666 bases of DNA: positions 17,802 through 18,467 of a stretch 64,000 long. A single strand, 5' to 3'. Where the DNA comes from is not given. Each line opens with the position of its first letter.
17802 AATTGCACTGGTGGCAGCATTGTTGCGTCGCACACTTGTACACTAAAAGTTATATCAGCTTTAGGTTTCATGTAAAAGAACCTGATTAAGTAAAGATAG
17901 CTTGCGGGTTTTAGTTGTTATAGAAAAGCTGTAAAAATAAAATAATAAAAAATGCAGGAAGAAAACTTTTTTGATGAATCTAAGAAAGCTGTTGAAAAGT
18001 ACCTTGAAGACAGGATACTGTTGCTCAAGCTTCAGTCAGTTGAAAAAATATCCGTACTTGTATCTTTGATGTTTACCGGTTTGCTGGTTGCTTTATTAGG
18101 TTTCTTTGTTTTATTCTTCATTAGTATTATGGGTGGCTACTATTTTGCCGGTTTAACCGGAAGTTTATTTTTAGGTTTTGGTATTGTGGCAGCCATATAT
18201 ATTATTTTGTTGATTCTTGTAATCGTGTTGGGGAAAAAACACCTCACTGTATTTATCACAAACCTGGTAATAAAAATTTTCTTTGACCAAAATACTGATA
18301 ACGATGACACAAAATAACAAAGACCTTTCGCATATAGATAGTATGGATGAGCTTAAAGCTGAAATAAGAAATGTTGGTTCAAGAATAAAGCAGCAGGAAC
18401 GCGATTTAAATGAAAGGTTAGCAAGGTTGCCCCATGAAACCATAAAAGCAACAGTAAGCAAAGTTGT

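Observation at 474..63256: One palindrome-cored repeat family fills nearly every intergenic region (37 half-copies in 64 kb)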

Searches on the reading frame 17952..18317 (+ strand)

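Call 41: search_protein_families(library=pfam, proteins=[window:17952-18317:+], max_evalue=0.01)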
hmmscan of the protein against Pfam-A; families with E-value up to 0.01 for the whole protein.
window:17952-18317:+ (121 aa): 1 family
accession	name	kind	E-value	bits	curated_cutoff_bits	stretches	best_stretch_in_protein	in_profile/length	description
PF07332.16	Phage_holin_3_6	-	5.8e-05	23.5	28.4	1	14-98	11-94/116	Putative Actinobacterial Holin-X, holin superfamily III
